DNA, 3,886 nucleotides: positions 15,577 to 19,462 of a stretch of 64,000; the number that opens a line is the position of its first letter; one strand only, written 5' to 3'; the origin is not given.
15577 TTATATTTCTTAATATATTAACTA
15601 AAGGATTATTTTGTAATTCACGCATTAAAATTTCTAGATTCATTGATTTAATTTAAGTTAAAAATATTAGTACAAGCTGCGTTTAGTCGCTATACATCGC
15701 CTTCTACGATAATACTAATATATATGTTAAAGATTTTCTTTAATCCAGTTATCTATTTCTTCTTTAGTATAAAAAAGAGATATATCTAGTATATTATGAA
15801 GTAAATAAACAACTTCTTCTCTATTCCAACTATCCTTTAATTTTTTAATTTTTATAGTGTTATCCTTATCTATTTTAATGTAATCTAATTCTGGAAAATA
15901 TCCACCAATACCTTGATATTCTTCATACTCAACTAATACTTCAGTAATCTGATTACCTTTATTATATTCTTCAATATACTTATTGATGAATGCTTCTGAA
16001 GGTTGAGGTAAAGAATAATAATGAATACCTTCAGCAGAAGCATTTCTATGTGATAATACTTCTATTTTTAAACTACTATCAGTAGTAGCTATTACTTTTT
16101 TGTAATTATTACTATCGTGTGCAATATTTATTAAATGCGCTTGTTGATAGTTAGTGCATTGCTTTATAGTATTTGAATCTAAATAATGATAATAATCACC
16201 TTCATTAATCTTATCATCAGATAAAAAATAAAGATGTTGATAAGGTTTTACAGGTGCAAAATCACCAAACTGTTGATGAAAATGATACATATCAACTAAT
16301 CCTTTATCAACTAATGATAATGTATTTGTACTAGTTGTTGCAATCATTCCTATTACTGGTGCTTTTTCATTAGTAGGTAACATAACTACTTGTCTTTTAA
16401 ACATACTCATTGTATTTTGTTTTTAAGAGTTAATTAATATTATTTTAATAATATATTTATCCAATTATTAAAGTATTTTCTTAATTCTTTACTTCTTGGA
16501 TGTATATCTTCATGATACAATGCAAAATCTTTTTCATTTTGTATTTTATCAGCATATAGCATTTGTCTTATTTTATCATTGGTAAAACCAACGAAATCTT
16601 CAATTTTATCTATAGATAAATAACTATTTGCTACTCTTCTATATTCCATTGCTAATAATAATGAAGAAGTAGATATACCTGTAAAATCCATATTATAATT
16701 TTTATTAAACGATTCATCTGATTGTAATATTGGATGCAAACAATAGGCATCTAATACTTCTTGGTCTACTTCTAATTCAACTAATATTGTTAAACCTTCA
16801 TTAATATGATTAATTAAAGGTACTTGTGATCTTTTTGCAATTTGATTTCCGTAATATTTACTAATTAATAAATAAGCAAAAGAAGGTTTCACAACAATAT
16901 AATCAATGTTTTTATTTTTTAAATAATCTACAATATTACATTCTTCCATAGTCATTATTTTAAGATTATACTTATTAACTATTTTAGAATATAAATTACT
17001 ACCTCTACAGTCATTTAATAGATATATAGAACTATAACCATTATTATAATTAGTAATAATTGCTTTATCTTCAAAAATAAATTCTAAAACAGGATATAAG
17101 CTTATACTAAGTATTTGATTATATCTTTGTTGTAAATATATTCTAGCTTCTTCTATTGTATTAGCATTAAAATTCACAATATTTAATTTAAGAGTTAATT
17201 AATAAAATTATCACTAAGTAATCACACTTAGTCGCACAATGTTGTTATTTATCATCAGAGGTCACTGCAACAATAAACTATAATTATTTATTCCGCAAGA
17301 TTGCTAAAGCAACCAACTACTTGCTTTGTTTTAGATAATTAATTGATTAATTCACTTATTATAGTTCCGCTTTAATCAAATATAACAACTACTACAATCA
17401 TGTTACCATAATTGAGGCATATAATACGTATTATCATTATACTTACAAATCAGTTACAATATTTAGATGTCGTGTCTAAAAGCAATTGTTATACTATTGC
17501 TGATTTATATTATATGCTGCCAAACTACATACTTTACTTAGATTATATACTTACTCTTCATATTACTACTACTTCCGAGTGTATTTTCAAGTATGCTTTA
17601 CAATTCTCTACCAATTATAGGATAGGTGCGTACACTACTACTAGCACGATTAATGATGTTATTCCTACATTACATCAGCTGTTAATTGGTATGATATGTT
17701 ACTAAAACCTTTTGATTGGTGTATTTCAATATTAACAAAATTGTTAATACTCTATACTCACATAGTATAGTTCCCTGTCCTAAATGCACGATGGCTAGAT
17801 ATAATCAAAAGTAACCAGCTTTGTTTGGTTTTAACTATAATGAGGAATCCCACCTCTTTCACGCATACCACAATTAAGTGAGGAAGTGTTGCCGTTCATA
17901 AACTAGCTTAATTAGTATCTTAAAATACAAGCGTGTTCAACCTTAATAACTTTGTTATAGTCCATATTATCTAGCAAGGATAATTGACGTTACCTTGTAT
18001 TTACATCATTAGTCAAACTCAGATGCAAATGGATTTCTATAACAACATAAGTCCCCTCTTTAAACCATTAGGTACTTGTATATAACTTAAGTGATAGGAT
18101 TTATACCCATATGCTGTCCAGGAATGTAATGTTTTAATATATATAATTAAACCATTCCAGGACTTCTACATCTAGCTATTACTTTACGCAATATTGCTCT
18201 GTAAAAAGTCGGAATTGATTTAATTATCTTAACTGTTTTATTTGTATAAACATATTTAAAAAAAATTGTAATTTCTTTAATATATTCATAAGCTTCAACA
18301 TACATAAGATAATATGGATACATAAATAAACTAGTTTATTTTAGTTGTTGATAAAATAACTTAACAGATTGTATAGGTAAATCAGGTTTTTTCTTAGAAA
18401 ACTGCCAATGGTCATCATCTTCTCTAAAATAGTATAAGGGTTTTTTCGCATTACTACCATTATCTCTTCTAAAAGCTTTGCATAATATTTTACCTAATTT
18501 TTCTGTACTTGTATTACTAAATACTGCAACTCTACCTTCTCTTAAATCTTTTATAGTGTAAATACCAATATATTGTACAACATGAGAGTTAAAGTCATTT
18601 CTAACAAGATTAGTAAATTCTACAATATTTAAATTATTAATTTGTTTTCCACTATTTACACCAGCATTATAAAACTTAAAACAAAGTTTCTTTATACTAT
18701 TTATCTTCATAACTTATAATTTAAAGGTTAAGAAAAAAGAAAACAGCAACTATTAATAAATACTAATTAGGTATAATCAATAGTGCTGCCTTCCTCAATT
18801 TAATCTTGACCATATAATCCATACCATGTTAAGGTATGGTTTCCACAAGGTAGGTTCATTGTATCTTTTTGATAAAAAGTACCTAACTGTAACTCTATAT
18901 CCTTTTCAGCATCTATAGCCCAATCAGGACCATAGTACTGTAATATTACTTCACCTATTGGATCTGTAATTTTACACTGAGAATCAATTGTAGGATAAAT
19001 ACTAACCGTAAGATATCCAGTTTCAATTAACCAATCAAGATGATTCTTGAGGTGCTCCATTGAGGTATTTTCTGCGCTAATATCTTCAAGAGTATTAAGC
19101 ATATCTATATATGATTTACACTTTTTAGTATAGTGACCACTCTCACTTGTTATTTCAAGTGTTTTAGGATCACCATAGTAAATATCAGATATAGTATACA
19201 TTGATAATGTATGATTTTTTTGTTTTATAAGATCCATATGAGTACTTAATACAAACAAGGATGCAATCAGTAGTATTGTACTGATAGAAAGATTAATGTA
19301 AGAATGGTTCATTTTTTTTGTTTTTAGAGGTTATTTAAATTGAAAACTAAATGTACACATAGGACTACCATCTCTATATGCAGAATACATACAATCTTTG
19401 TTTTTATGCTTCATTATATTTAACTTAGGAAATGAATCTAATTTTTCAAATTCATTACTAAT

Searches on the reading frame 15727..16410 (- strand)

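Call 15: search_protein_families(library=phrogs, proteins=[window:15727-16410:-], max_evalue=0.001)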
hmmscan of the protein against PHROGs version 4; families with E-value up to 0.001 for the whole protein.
window:15727-16410:- (227 aa): 1 family
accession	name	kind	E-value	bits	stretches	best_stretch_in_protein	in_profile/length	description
phrog_15656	-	unknown function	7.4e-25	88.6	1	1-227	1-231/231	-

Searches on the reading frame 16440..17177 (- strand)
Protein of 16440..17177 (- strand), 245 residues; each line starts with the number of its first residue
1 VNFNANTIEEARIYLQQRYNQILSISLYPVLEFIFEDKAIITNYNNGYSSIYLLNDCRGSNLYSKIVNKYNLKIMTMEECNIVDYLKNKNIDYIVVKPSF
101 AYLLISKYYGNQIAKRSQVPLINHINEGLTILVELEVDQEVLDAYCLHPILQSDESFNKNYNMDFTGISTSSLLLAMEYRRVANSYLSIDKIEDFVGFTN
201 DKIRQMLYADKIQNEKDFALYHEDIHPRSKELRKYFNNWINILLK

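Call 15: search_protein_families(library=phrogs, proteins=[window:16440-17177:-], max_evalue=0.001)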
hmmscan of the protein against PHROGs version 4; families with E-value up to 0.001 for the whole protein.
window:16440-17177:- (245 aa): 1 family
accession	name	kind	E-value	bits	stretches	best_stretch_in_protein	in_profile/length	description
phrog_21276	-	unknown function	8.9e-50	169.8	1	101-243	8-157/176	-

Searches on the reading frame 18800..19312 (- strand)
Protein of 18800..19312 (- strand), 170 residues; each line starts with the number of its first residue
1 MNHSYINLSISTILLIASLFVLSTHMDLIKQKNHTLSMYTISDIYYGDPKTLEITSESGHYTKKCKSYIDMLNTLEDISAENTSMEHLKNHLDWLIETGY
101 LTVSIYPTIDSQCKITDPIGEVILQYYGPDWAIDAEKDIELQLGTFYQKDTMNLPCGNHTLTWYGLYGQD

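Call 15: search_protein_families(library=phrogs, proteins=[window:18800-19312:-], max_evalue=0.001)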
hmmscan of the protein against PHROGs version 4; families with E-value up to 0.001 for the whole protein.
window:18800-19312:- (170 aa): 0 families

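Call 66: search_protein_families(library=pfam, proteins=[window:18800-19312:-], max_evalue=0.01)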
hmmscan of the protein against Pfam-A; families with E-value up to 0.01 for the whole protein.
window:18800-19312:- (170 aa): 0 families

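Call 91: find_homologous_proteins(query=window:18800-19312:-, max_evalue=0.001)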
Query window:18800-19312:- (170 aa): 2 proteins with E <= 0.001 among 16 candidates.
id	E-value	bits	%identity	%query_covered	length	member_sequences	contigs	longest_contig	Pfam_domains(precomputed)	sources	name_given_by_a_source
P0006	4.2e-109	380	99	100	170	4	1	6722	-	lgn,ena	-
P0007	9.9e-61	223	64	92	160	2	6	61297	-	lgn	-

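Call 92: find_encoding_contigs(protein=P0007, flank=4000, max_places=8)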
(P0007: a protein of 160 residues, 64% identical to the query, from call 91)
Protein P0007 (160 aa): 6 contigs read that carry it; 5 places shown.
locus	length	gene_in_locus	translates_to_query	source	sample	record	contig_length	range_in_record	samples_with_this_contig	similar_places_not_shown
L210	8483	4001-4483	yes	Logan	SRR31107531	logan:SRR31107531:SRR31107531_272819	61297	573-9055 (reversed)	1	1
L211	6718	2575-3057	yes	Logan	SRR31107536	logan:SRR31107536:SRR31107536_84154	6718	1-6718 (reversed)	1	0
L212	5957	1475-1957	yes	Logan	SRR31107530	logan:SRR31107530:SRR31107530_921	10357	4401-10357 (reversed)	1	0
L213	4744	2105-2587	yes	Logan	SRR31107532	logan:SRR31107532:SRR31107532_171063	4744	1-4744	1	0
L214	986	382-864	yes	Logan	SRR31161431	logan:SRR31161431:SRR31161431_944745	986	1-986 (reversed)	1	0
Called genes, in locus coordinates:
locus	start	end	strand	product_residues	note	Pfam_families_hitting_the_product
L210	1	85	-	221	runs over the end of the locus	-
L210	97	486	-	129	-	PF00856:SET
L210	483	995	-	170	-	-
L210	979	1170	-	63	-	-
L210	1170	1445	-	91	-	PF00472:RF-1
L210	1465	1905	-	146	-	PF05869:Dam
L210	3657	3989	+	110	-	-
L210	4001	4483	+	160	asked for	-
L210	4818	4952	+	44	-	-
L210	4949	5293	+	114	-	-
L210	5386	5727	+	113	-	-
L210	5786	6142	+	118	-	-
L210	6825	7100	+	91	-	-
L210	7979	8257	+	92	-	-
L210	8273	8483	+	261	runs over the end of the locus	?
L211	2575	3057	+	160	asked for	-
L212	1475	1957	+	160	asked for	-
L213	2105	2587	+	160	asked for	-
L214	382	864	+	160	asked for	-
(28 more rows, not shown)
